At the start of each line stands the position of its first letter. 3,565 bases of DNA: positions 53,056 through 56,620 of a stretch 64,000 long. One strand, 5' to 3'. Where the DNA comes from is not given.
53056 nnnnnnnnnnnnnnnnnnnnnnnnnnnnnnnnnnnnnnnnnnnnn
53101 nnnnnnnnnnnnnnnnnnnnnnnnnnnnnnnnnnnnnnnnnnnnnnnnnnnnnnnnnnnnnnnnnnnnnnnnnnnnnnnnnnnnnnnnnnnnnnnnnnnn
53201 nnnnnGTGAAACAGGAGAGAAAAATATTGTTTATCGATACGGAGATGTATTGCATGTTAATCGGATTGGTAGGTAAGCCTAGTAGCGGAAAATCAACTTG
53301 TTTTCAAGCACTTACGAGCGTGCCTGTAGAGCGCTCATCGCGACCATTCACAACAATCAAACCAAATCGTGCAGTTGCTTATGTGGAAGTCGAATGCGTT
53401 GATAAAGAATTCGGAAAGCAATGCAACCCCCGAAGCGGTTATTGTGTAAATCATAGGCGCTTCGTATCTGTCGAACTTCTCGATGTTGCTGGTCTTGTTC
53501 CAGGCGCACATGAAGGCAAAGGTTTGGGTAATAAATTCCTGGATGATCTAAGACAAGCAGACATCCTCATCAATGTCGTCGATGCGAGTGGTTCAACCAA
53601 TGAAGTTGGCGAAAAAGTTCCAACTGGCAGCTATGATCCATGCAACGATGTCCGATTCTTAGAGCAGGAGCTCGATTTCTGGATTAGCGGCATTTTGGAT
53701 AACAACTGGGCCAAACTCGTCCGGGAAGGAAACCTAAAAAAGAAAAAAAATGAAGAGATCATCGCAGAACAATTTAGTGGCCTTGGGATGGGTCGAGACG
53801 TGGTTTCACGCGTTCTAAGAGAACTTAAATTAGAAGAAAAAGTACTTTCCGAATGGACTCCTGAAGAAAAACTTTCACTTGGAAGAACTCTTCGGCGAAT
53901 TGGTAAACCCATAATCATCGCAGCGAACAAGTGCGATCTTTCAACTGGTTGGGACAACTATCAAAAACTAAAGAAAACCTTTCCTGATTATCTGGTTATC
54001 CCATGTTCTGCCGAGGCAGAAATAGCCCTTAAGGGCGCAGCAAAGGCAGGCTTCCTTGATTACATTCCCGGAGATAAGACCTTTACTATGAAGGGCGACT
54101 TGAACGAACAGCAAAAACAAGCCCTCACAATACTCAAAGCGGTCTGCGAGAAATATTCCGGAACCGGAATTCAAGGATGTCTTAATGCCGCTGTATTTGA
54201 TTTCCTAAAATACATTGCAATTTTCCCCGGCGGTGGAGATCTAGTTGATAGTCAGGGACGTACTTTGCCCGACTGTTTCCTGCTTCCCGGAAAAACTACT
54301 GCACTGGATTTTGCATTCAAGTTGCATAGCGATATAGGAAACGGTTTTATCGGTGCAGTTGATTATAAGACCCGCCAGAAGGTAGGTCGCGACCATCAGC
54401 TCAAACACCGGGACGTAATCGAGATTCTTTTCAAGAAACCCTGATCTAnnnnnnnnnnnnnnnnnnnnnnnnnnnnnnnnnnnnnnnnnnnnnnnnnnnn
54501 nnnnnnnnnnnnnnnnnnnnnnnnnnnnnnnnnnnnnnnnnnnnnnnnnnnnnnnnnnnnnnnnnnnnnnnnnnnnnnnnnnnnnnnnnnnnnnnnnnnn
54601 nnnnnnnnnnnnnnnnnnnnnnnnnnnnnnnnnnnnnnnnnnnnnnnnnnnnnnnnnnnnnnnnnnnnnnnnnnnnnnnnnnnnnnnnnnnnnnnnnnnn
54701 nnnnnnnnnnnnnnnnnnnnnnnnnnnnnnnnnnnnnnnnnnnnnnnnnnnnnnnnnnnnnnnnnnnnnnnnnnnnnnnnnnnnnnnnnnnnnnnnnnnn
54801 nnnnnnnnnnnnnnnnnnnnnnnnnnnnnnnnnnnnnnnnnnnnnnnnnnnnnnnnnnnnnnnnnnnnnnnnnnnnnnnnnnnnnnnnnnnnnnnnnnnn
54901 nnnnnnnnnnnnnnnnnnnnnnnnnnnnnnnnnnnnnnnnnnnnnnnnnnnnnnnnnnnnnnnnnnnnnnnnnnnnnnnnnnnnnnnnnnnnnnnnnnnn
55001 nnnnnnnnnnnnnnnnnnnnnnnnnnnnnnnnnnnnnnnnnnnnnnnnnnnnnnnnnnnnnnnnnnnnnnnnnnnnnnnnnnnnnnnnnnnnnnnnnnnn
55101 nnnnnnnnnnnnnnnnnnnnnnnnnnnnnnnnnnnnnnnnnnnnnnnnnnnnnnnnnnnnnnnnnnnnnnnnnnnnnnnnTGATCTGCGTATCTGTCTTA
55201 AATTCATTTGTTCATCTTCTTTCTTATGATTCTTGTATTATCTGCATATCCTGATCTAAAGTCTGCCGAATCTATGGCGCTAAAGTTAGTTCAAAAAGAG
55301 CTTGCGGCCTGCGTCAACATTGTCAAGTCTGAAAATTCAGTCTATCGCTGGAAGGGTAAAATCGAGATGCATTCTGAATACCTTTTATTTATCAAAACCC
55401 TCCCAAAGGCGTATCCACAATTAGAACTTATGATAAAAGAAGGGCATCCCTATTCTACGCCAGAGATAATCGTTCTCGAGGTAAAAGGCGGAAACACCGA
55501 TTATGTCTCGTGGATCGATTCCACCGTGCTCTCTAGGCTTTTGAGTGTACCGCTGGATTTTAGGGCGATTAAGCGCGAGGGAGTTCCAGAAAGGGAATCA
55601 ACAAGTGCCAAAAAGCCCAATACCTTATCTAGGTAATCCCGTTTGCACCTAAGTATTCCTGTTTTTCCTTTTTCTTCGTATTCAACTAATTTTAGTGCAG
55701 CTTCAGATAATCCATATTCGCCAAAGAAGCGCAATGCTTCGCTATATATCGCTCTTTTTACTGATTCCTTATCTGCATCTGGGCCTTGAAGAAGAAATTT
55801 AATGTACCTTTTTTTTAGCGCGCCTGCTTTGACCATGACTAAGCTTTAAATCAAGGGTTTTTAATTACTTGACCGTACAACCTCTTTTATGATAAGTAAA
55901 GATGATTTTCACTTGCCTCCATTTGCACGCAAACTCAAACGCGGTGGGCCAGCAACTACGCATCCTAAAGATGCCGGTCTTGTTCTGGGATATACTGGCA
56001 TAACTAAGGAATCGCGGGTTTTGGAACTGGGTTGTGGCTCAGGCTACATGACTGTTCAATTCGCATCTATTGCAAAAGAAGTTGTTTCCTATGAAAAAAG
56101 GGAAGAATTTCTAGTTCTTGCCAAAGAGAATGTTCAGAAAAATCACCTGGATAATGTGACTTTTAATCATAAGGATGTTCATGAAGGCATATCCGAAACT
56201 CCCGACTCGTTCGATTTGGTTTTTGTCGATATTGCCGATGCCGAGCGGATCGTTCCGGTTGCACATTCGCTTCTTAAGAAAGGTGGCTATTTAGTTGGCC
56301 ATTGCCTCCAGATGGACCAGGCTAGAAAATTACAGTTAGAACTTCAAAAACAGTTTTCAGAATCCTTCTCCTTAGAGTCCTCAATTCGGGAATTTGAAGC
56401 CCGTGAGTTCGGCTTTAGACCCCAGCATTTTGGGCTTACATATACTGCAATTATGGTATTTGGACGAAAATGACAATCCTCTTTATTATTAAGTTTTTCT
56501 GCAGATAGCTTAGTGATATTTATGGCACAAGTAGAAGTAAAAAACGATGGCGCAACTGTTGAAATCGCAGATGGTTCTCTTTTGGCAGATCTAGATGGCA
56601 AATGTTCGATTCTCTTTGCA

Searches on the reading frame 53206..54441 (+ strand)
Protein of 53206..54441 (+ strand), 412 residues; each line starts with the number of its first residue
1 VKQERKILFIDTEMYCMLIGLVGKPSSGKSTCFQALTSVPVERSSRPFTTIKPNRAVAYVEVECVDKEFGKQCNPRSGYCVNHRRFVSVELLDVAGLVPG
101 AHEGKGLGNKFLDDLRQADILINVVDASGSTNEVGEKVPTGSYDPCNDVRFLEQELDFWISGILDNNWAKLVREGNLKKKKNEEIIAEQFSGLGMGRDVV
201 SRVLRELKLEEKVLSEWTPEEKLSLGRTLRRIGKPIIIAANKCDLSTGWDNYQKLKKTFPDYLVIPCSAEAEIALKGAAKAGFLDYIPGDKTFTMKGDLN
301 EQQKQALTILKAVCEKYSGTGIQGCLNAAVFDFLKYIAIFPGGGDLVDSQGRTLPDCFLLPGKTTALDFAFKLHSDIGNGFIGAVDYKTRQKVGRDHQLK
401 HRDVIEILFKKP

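Call 51: search_protein_families(library=pfam, proteins=[window:53206-54441:+], max_evalue=0.001)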
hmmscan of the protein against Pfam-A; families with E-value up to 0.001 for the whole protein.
window:53206-54441:+ (412 aa): 3 families
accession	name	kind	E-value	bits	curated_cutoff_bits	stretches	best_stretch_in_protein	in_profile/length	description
PF08438.16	YGR210-like_G4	-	6.2e-30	104.3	24.7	1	239-341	1-105/108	Obg-like GTPase YGR210-like, G4 motif-containing domain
PF01926.29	MMR_HSR1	-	5.6e-15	55.9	21.9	1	19-131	2-89/113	50S ribosome-binding GTPase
PF02824.27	TGS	-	9.5e-11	42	22.2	1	354-408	5-59/60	TGS domain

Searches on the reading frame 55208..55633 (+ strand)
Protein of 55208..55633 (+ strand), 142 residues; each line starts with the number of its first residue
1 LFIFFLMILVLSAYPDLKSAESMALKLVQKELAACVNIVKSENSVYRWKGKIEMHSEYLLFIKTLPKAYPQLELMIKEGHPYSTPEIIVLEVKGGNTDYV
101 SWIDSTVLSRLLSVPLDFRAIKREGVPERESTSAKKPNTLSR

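Call 51: search_protein_families(library=pfam, proteins=[window:55208-55633:+], max_evalue=0.001)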
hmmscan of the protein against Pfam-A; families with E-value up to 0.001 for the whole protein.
window:55208-55633:+ (142 aa): 1 family
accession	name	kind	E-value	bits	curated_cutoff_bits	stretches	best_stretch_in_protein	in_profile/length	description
PF03091.20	CutA1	-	4.6e-32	110.2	22.4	1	9-105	2-98/99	CutA1 divalent ion tolerance protein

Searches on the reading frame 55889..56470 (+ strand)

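Call 51: search_protein_families(library=pfam, proteins=[window:55889-56470:+], max_evalue=0.001)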
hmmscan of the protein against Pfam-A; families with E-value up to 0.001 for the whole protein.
window:55889-56470:+ (194 aa): 18 families
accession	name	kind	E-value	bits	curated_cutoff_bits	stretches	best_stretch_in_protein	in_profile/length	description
PF13847.12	Methyltransf_31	-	4e-18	65.9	27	1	39-140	2-113/145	Methyltransferase domain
PF01135.25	PCMT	-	6.8e-15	55.8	20.3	1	26-139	59-173/210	Protein-L-isoaspartate(D-aspartate) O-methyltransferase (PCMT)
PF13649.12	Methyltransf_25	-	3.4e-12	47.3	27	1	44-133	1-97/97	Methyltransferase domain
PF08704.16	GCD14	-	2.4e-10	41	26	1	28-175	28-183/247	tRNA methyltransferase complex GCD14 subunit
PF00398.26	RrnaAD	-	5.2e-10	39.3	24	1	37-157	27-139/263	Ribosomal RNA adenine dimethylase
PF08241.18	Methyltransf_11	-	7e-10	39.9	21.2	1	45-136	1-94/95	Methyltransferase domain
PF05175.20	MTS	-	8e-09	35.8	23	1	40-133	31-134/170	Methyltransferase small domain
PF06325.19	PrmA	-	2.9e-07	30.7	22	1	39-157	160-278/296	Ribosomal protein L11 methyltransferase (PrmA)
PF08242.18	Methyltransf_12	-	4.9e-07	30.8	30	1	45-135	1-98/98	Methyltransferase domain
PF13578.12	Methyltransf_24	-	1.9e-06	29.2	26.3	1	45-138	1-103/105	Methyltransferase domain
PF13489.12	Methyltransf_23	-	1.6e-05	25.1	27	1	40-147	22-127/164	Methyltransferase domain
PF03602.21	Cons_hypoth95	-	0.00015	22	24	1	40-114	41-120/182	Conserved hypothetical protein 95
PF03848.20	TehB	-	0.00024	21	20.4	1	36-101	26-91/193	Tellurite resistance protein TehB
PF09445.16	Methyltransf_15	-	0.0003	20.8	22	1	43-113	3-77/165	RNA cap guanine-N2 methyltransferase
PF02475.24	TRM5-TYW2_MTfase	-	0.00031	21.2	28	1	40-143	36-141/164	TRM5/TYW2 methyltransferase domain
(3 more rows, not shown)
